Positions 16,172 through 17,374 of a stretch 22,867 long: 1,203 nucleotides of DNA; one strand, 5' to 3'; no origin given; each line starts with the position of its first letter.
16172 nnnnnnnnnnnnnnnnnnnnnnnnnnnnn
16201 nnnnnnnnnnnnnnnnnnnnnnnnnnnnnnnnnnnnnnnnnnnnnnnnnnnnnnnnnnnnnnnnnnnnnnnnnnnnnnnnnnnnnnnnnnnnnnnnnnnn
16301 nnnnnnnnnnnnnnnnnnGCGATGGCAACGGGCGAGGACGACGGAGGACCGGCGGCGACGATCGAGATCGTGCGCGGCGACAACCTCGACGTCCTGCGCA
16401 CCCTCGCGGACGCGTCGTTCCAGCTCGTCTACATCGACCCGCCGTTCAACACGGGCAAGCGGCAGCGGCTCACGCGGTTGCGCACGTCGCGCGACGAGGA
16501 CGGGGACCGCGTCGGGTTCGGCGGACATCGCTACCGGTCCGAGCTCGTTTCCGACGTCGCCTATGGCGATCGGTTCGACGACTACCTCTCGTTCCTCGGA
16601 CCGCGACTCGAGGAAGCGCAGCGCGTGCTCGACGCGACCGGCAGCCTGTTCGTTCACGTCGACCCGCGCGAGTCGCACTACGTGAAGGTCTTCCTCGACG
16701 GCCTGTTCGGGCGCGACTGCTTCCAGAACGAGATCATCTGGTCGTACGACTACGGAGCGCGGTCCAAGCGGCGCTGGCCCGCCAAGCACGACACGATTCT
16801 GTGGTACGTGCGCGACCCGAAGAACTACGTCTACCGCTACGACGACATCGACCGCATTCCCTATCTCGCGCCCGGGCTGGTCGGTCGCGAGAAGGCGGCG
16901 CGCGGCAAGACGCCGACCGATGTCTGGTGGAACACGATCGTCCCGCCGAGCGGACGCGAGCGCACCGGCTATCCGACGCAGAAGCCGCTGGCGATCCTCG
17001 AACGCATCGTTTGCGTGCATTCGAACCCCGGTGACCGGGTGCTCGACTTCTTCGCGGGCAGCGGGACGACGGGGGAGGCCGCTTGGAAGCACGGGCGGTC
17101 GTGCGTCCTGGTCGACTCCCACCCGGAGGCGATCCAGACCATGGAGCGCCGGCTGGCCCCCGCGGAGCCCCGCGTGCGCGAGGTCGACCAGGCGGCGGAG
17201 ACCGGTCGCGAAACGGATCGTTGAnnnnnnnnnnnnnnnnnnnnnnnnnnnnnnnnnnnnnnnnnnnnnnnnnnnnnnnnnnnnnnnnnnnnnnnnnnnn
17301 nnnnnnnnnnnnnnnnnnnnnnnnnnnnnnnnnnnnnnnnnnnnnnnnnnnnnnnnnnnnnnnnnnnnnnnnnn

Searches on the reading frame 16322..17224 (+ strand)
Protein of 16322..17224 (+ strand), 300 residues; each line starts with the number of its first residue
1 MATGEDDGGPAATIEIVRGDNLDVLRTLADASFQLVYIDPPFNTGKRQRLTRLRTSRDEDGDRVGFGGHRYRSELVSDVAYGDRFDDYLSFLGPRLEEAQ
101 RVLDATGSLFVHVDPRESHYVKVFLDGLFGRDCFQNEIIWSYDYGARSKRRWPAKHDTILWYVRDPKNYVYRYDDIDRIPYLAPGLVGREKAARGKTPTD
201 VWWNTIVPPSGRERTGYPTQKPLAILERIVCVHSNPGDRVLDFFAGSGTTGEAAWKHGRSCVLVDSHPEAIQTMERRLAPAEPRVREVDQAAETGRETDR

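Call 13: search_protein_families(library=pfam, proteins=[window:16322-17224:+])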
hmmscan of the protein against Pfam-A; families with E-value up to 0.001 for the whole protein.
window:16322-17224:+ (300 aa): 3 families
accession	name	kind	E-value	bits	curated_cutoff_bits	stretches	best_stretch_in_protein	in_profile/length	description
PF01555.25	N6_N4_Mtase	-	4.8e-45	154.7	26.7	1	34-274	2-219/221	DNA methylase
PF03602.21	Cons_hypoth95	-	9.3e-10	38.9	24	1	237-280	42-86/182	Conserved hypothetical protein 95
PF02086.21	MethyltransfD12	-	0.00036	20.8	22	0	229-277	12-61/253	D12 class N6 adenine-specific DNA methyltransferase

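Call 56: search_protein_families(library=ncbifam, proteins=[window:16322-17224:+])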
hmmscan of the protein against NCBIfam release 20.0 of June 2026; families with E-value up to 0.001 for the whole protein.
window:16322-17224:+ (300 aa): 4 families
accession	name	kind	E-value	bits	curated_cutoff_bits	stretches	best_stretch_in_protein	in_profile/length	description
NF008572.0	PRK11524.1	equivalog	6.6e-32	110.8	292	2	86-281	59-259/294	adenine-specific DNA-methyltransferase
NF050803.1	DnaMtaseCcrMCaul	equivalog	6.1e-24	84.6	830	2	215-299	184-268/350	adenine-specific DNA-methyltransferase CcrM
NF010253.0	PRK13699.1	subfamily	1.3e-10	41.3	244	1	215-282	142-209/226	DNA methyltransferase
TIGR00095.1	TIGR00095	equivalog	1.7e-06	27.9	117.5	0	27-50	118-142/194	16S rRNA (guanine(966)-N(2))-methyltransferase RsmD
